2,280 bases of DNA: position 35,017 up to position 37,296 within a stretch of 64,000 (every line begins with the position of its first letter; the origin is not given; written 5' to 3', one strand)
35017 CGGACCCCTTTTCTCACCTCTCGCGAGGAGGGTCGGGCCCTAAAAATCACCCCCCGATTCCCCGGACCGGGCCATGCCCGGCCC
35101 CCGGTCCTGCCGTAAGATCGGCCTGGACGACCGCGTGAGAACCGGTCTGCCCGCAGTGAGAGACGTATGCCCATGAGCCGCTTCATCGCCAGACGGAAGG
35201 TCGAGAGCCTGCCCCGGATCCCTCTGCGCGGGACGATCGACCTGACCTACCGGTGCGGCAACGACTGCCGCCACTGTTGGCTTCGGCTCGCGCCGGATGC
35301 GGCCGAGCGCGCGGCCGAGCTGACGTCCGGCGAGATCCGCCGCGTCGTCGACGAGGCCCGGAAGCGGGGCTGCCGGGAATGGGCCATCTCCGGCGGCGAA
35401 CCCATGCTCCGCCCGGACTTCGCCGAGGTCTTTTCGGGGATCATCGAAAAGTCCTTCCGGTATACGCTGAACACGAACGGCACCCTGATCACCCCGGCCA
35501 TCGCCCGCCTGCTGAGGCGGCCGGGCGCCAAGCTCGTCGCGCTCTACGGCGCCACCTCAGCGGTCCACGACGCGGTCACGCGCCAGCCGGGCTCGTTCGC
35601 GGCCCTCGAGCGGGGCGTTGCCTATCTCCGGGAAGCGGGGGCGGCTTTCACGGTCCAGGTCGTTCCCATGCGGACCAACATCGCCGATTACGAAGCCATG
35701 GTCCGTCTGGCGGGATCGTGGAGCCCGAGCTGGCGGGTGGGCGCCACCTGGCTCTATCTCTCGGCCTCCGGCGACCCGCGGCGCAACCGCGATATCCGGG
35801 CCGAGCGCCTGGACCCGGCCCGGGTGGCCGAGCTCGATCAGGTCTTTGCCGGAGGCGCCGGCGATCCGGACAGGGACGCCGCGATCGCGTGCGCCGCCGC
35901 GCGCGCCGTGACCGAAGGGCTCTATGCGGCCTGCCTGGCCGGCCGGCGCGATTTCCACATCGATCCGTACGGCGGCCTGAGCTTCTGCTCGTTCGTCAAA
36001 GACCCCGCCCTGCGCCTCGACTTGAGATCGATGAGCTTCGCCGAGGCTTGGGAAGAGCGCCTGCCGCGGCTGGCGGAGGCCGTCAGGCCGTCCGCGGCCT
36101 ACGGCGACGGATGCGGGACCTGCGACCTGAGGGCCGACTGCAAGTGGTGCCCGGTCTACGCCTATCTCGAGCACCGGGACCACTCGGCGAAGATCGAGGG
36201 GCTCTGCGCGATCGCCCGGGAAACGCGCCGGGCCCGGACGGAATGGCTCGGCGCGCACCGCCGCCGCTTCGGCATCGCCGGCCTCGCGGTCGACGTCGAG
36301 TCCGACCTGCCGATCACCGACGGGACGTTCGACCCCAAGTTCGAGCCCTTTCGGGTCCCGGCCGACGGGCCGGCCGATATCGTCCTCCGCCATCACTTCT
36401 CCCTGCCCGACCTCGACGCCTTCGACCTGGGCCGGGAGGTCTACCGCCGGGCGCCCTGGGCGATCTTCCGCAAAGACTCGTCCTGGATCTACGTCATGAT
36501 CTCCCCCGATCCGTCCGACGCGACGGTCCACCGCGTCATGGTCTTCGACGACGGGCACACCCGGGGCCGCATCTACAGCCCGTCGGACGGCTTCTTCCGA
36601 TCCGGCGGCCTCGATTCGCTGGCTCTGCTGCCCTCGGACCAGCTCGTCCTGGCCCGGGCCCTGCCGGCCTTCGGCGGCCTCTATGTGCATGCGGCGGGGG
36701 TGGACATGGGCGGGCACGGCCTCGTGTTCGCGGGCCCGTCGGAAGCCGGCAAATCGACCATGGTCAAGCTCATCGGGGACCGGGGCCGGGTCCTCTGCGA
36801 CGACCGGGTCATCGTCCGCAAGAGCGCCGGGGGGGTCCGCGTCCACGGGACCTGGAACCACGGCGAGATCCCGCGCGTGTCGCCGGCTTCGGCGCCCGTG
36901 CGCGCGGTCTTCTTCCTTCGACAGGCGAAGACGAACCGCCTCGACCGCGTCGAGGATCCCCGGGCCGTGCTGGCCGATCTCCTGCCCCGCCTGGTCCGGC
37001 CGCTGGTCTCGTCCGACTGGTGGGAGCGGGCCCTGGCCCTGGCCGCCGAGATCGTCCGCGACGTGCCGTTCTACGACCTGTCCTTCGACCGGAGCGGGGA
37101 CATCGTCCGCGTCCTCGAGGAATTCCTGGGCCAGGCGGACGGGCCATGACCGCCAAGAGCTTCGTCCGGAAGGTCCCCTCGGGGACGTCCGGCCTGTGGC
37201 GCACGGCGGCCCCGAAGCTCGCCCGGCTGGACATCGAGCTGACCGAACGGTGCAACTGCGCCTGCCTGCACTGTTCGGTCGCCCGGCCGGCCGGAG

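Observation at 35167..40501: Compact triple radical-SAM/SPASM + PqqD + S26 peptidase + HprK-like cassette with an adjacent Cys-rich precursor: candidate undescribed RiPP-type system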

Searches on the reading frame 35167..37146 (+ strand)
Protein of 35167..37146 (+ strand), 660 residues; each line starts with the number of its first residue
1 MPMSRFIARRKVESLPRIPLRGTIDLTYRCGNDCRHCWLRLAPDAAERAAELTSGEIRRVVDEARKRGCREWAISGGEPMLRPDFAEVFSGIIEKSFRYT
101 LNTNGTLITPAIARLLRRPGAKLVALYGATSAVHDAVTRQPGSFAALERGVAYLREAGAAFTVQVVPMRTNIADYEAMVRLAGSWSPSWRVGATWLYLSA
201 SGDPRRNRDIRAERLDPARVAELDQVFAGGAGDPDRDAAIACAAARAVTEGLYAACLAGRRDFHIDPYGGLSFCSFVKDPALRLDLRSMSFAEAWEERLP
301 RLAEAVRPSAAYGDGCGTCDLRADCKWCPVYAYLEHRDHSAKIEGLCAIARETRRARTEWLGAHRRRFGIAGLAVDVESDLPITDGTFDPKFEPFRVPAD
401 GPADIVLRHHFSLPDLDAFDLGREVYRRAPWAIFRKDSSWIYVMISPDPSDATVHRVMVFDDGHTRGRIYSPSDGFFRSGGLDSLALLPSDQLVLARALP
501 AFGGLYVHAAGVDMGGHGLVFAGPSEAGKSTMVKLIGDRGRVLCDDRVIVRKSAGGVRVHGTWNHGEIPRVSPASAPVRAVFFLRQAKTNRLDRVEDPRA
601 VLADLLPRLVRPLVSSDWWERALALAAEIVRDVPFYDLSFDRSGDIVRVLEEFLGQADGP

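Call 8: search_protein_families(library=ncbifam, proteins=[window:35167-37146:+], max_evalue=0.01)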
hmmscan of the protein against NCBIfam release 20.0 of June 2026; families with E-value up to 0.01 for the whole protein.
window:35167-37146:+ (660 aa): 59 families (the best 25 are shown)
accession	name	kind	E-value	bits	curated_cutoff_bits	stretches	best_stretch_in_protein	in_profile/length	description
TIGR04545.1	rSAM_ahbD_hemeb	equivalog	5.2e-28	98.5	500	2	25-183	5-163/339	heme b synthase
TIGR04055.1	rSAM_NirJ2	equivalog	5.7e-28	98.4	500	2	27-182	7-161/326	putative heme d1 biosynthesis radical SAM protein NirJ2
TIGR03962.1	mycofact_rSAM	equivalog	1.7e-26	93.2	265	1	19-326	11-310/339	mycofactocin radical SAM maturase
TIGR04251.1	SCM_rSAM_ScmF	equivalog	1.2e-21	77.5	400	1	26-184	10-171/353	SynChlorMet cassette radical SAM/SPASM protein ScmF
TIGR04250.1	SCM_rSAM_ScmE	equivalog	1.6e-21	76.6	400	1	24-181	7-164/358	SynChlorMet cassette radical SAM/SPASM protein ScmE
TIGR04051.1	rSAM_NirJ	equivalog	4.5e-17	62.1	515.45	1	25-183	7-164/354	heme d1 biosynthesis radical SAM protein NirJ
TIGR04347.1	pseudo_SAM_Halo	equivalog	6.5e-16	58.6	525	1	25-181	43-198/390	TIGR04347 family pseudo-SAM/SPASM protein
TIGR04546.1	rSAM_ahbC_deAc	equivalog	9.3e-16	57.6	650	1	25-180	44-198/390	12,18-didecarboxysiroheme deacetylase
TIGR02109.1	PQQ_syn_pqqE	equivalog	9.2e-15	54.4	381.35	1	18-182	5-169/358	pyrroloquinoline quinone biosynthesis protein PqqE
TIGR04249.1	SCM_chp_ScmC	equivalog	2.3e-14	53.4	125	1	502-597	123-226/292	SynChlorMet cassette protein ScmC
TIGR04054.1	rSAM_NirJ1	equivalog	7.4e-14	51.2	650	1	26-183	42-198/387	putative heme d1 biosynthesis radical SAM protein NirJ1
NF050035.1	rSAM_WgK_link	exception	2.4e-13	49.8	650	1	23-181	12-170/367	radical SAM/SPASM peptide maturase WgkB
TIGR02668.1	moaA_archaeal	equivalog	5.8e-13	48.5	325.25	1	24-182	14-173/303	GTP 3',8-cyclase MoaA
NF049973.1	radical_Rv1681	equivalog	6.4e-13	48.3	380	1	28-165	80-215/326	Rv1681 family radical SAM protein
NF012164.0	AlbA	equivalog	1.1e-12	47.1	850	1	18-180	111-273/442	subtilosin maturase AlbA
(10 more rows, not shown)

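Call 9: search_protein_families(library=pfam, proteins=[window:35167-37146:+], max_evalue=0.01)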
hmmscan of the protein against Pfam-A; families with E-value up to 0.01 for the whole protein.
window:35167-37146:+ (660 aa): 1 family
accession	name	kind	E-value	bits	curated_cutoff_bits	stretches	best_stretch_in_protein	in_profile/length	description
PF04055.27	Radical_SAM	-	1.9e-18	67.7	29.5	1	26-181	3-165/166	Radical SAM superfamily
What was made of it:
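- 35167..36255 (+): rSAM1: radical-SAM/SPASM domain of the fusion protein (residues about 1-363). CxxxCxxC at C30/C34/C37; SPASM Cys at 256, 274, 316, 319, 325, 328, 347. Pfam Radical_SAM E 1.9e-18 (call 9).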

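Call 10: find_homologous_proteins(query=window:35167-37146:+, max_evalue=0.00001)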
Query window:35167-37146:+ (660 aa): 1713 proteins with E <= 0.00001 among 8000 candidates; the best 120 are listed.
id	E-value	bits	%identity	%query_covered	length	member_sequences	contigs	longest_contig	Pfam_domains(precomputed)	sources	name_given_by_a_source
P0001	0.0e+0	1447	96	100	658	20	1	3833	PF04055.28,PF27840.1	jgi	-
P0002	0.0e+0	1238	81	99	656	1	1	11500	PF04055.28,PF27840.1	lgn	-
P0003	0.0e+0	1238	81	99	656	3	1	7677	PF04055.28,PF27840.1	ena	-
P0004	0.0e+0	1234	81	99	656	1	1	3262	PF04055.28,PF27840.1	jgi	-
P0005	0.0e+0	1232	81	99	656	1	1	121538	PF04055.28,PF27840.1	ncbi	-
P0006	0.0e+0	1231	81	99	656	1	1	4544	PF04055.28,PF27840.1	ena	-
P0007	0.0e+0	1228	80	100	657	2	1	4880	PF04055.28,PF27840.1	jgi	jgi:MoaA/NifB/PqqE/SkfB family radical SAM enzyme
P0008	0.0e+0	1221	80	100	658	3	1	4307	PF04055.28,PF27840.1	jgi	jgi:MoaA/NifB/PqqE/SkfB family radical SAM enzyme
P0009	0.0e+0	1220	80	99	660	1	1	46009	PF04055.28,PF27840.1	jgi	-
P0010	0.0e+0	1219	81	99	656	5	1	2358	PF04055.28,PF27840.1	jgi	-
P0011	0.0e+0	1218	81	99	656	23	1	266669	PF04055.28,PF27840.1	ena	-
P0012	0.0e+0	1216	79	99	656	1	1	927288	PF04055.28,PF27840.1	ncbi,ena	-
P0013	0.0e+0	1213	79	99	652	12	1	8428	PF04055.28,PF27840.1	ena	-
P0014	0.0e+0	1210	79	99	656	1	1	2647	PF04055.28,PF27840.1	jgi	jgi:MoaA/NifB/PqqE/SkfB family radical SAM enzyme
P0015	0.0e+0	1206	79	100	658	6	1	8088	PF04055.28,PF27840.1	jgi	jgi:radical SAM protein with 4Fe4S-binding SPASM domain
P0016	0.0e+0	1204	78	99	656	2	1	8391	PF04055.28,PF27840.1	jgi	jgi:MoaA/NifB/PqqE/SkfB family radical SAM enzyme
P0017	0.0e+0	1202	79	99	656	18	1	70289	PF04055.28,PF27840.1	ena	-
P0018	0.0e+0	1199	78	100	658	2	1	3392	PF04055.28,PF27840.1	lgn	-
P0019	0.0e+0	1193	79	99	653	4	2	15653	PF04055.28,PF27840.1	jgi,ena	jgi:radical SAM protein with 4Fe4S-binding SPASM domain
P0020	0.0e+0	1192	79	99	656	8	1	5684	PF04055.28,PF27840.1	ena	-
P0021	0.0e+0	1183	77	99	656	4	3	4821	PF04055.28,PF27840.1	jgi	jgi:MoaA/NifB/PqqE/SkfB family radical SAM enzyme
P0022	0.0e+0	1172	77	99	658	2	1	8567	PF04055.28,PF27840.1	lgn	-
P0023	0.0e+0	1166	77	100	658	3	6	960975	PF04055.28,PF27840.1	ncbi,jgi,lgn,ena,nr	ncbi:MAG TPA: radical SAM protein [Candidatus Aminicenantes bacterium]|nr:radical SAM protein [Candi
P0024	0.0e+0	1159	75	100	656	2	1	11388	PF04055.28,PF27840.1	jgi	jgi:radical SAM protein with 4Fe4S-binding SPASM domain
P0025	0.0e+0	1156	76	100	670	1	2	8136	PF04055.28,PF27840.1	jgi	jgi:MoaA/NifB/PqqE/SkfB family radical SAM enzyme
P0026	0.0e+0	1155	77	99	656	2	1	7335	PF04055.28,PF27840.1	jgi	jgi:MoaA/NifB/PqqE/SkfB family radical SAM enzyme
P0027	0.0e+0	1155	77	99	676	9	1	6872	PF04055.28,PF27840.1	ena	-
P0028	0.0e+0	1152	76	99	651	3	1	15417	PF04055.28,PF27840.1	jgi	jgi:radical SAM protein with 4Fe4S-binding SPASM domain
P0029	0.0e+0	1151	76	99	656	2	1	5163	PF04055.28,PF27840.1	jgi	jgi:MoaA/NifB/PqqE/SkfB family radical SAM enzyme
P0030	0.0e+0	1150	76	99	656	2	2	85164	PF04055.28,PF27840.1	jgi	jgi:MoaA/NifB/PqqE/SkfB family radical SAM enzyme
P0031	0.0e+0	1150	76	99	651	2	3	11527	PF04055.28,PF27840.1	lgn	-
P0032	0.0e+0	1146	76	99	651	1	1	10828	PF04055.28,PF27840.1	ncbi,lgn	-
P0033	0.0e+0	1146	75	99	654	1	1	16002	PF04055.28,PF27840.1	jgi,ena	-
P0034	0.0e+0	1137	76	99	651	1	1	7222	PF04055.28,PF27840.1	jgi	jgi:MoaA/NifB/PqqE/SkfB family radical SAM enzyme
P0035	0.0e+0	1134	75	99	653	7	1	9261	PF04055.28,PF27840.1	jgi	jgi:MoaA/NifB/PqqE/SkfB family radical SAM enzyme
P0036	0.0e+0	1128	75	99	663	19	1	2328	PF04055.28,PF27840.1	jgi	-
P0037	0.0e+0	1124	74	98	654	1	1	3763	PF04055.28,PF27840.1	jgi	jgi:radical SAM protein with 4Fe4S-binding SPASM domain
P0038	0.0e+0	1123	75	99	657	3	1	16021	PF04055.28,PF27840.1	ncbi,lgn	-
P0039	0.0e+0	1121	75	99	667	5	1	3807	PF04055.28,PF27840.1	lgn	-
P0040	0.0e+0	1121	74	97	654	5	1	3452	PF04055.28,PF27840.1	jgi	-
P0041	0.0e+0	1121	74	99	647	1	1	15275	PF04055.28,PF27840.1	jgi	-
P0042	0.0e+0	1120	75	99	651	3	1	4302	PF04055.28,PF27840.1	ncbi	-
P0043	0.0e+0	1120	74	99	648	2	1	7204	PF04055.28,PF27840.1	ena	-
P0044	0.0e+0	1120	74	99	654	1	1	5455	PF04055.28,PF27840.1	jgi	-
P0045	0.0e+0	1119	75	99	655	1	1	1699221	PF04055.28,PF27840.1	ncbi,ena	-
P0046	0.0e+0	1118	73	97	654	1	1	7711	PF04055.28,PF27840.1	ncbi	-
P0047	0.0e+0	1117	75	100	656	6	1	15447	PF04055.28,PF27840.1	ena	-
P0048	0.0e+0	1117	75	99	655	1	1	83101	PF04055.28,PF27840.1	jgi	-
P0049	0.0e+0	1117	75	99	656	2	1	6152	PF04055.28,PF27840.1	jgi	jgi:radical SAM protein with 4Fe4S-binding SPASM domain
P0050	0.0e+0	1116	73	100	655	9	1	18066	PF04055.28,PF27840.1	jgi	jgi:MoaA/NifB/PqqE/SkfB family radical SAM enzyme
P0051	0.0e+0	1115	74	100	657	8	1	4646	PF04055.28,PF27840.1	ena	-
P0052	0.0e+0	1114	73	99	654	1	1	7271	PF04055.28,PF27840.1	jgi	jgi:sulfatase maturation enzyme AslB (radical SAM superfamily)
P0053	0.0e+0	1114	74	99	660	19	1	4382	PF04055.28,PF27840.1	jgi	-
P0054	0.0e+0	1114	73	99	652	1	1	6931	PF04055.28,PF27840.1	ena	-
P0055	0.0e+0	1113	74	98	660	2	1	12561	PF04055.28,PF27840.1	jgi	jgi:MoaA/NifB/PqqE/SkfB family radical SAM enzyme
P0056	0.0e+0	1113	73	99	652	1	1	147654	PF04055.28,PF27840.1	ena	-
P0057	0.0e+0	1113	74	99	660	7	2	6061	PF04055.28,PF27840.1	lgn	-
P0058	0.0e+0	1112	74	99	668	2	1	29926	PF04055.28,PF27840.1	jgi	jgi:MoaA/NifB/PqqE/SkfB family radical SAM enzyme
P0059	0.0e+0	1112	73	99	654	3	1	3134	PF04055.28,PF27840.1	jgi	jgi:MoaA/NifB/PqqE/SkfB family radical SAM enzyme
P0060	0.0e+0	1112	73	99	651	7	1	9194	PF04055.28,PF27840.1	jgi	jgi:MoaA/NifB/PqqE/SkfB family radical SAM enzyme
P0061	0.0e+0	1110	73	99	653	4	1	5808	PF04055.28,PF27840.1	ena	-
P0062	0.0e+0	1110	74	97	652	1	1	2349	PF04055.28,PF27840.1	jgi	jgi:MoaA/NifB/PqqE/SkfB family radical SAM enzyme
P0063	0.0e+0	1109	72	99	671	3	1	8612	PF04055.28,PF27840.1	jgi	jgi:MoaA/NifB/PqqE/SkfB family radical SAM enzyme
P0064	0.0e+0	1109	74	99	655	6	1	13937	PF04055.28,PF27840.1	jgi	jgi:MoaA/NifB/PqqE/SkfB family radical SAM enzyme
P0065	0.0e+0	1108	73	97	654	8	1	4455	PF04055.28,PF27840.1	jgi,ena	-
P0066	0.0e+0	1107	73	99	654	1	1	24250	PF04055.28,PF27840.1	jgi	jgi:radical SAM protein with 4Fe4S-binding SPASM domain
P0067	0.0e+0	1107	76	98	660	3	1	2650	PF04055.28,PF27840.1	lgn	-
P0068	0.0e+0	1106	73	99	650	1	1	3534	PF04055.28,PF27840.1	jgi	-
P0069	0.0e+0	1106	73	99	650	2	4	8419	PF04055.28,PF27840.1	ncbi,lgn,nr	ncbi:MAG: radical SAM protein [Candidatus Aminicenantes bacterium]|nr:MAG: radical SAM protein [Cand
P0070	0.0e+0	1105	73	99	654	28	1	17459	PF04055.28,PF27840.1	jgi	jgi:MoaA/NifB/PqqE/SkfB family radical SAM enzyme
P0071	0.0e+0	1101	73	97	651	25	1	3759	PF04055.28,PF27840.1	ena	-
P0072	0.0e+0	1100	73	99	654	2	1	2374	PF04055.28,PF27840.1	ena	-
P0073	0.0e+0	1098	74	99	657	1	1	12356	PF04055.28,PF27840.1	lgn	-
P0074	0.0e+0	1092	73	97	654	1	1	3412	PF04055.28,PF27840.1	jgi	jgi:MoaA/NifB/PqqE/SkfB family radical SAM enzyme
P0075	0.0e+0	1091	74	98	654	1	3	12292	PF04055.28,PF27840.1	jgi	jgi:MoaA/NifB/PqqE/SkfB family radical SAM enzyme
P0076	0.0e+0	1090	72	99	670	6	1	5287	PF04055.28,PF27840.1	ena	-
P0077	0.0e+0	1084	71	99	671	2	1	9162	PF04055.28,PF27840.1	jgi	-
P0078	0.0e+0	1081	74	98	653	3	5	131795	PF04055.28,PF27840.1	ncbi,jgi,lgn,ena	-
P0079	0.0e+0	1072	70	99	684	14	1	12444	PF04055.28,PF27840.1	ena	-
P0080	0.0e+0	1066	72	99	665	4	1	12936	PF04055.28,PF27840.1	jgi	jgi:MoaA/NifB/PqqE/SkfB family radical SAM enzyme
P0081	0.0e+0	1065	73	99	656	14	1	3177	PF04055.28,PF27840.1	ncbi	-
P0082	0.0e+0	1062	72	100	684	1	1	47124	PF04055.28,PF27840.1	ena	-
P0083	0.0e+0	1016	69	99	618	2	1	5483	PF04055.28,PF27840.1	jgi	jgi:MoaA/NifB/PqqE/SkfB family radical SAM enzyme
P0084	0.0e+0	1016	66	99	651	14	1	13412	PF04055.28,PF27840.1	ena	-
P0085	0.0e+0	1013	66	99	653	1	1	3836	PF04055.28,PF27840.1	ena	-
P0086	2.0e-295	1000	66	99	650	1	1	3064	PF04055.28,PF27840.1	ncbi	ncbi:MAG: radical SAM protein [Candidatus Aminicenantales bacterium]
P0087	1.1e-293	994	65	99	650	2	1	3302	PF04055.28,PF27840.1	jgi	jgi:radical SAM protein with 4Fe4S-binding SPASM domain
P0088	1.2e-293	994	66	99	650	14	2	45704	PF04055.28,PF27840.1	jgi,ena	jgi:MoaA/NifB/PqqE/SkfB family radical SAM enzyme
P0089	3.2e-293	992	65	99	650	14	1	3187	PF04055.28,PF27840.1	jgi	jgi:radical SAM protein with 4Fe4S-binding SPASM domain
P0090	2.1e-292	990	64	99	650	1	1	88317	PF04055.28,PF27840.1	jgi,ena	-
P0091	4.7e-291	985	65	99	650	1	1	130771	PF04055.28,PF27840.1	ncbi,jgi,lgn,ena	ncbi:MAG: radical SAM protein [Candidatus Aminicenantales bacterium]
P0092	5.4e-291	985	65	99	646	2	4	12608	PF04055.28,PF27840.1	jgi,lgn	jgi:radical SAM protein with 4Fe4S-binding SPASM domain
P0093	4.2e-290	982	64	99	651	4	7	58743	PF04055.28,PF27840.1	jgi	jgi:MoaA/NifB/PqqE/SkfB family radical SAM enzyme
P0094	2.3e-289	980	65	99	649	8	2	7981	PF04055.28,PF27840.1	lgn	-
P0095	3.4e-289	979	67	99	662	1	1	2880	PF04055.28,PF27840.1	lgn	-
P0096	5.4e-289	978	64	99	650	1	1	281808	PF04055.28,PF27840.1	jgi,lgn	jgi:radical SAM protein with 4Fe4S-binding SPASM domain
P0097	6.4e-289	978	65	99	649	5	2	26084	PF04055.28,PF27840.1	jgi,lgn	jgi:MoaA/NifB/PqqE/SkfB family radical SAM enzyme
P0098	1.4e-288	977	64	99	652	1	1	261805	PF04055.28,PF27840.1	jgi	jgi:radical SAM protein with 4Fe4S-binding SPASM domain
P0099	3.7e-287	972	65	99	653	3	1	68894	PF04055.28,PF27840.1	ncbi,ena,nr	ncbi:MAG TPA: radical SAM protein [Terriglobales bacterium]|nr:radical SAM protein [Terriglobales ba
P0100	2.4e-286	970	66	99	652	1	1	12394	PF04055.28,PF27840.1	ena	-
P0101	1.1e-285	968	64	97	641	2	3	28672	PF04055.28,PF27840.1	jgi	jgi:radical SAM protein with 4Fe4S-binding SPASM domain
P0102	1.1e-284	964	64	99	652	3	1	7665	PF04055.28,PF27840.1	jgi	-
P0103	1.6e-284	964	64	99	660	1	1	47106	PF04055.28,PF27840.1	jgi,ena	-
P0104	2.1e-284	963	65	99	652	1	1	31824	PF04055.28,PF27840.1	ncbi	-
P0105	2.7e-284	963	63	99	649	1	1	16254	PF04055.28,PF27840.1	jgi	jgi:radical SAM protein with 4Fe4S-binding SPASM domain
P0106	7.5e-284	961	62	98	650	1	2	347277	PF04055.28,PF27840.1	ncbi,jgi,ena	-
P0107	4.9e-283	959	63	99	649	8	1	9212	PF04055.28,PF27840.1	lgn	-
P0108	2.3e-281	953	65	99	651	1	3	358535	PF04055.28,PF27840.1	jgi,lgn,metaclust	metaclust:\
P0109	6.4e-281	952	62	99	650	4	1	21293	PF04055.28,PF27840.1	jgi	-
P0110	2.5e-280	950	63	99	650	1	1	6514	PF04055.28,PF27840.1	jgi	jgi:radical SAM protein with 4Fe4S-binding SPASM domain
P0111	1.4e-279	947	63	99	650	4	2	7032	PF04055.28,PF27840.1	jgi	jgi:MoaA/NifB/PqqE/SkfB family radical SAM enzyme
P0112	7.8e-279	945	62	99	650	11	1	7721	PF04055.28,PF27840.1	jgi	jgi:MoaA/NifB/PqqE/SkfB family radical SAM enzyme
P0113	1.2e-277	941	61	99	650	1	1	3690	PF04055.28,PF27840.1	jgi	jgi:MoaA/NifB/PqqE/SkfB family radical SAM enzyme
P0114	3.7e-276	936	62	99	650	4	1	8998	PF04055.28,PF27840.1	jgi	jgi:MoaA/NifB/PqqE/SkfB family radical SAM enzyme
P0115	7.9e-274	928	60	99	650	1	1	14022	PF04055.28,PF27840.1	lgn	-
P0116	6.9e-272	922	61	99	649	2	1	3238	PF04055.28,PF27840.1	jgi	jgi:MoaA/NifB/PqqE/SkfB family radical SAM enzyme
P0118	2.8e-267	907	62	99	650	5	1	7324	PF04055.28,PF27840.1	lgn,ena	-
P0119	3.8e-267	906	61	99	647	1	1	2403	PF04055.28,PF27840.1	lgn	-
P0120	3.6e-265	900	59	99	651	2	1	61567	PF04055.28,PF27840.1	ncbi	-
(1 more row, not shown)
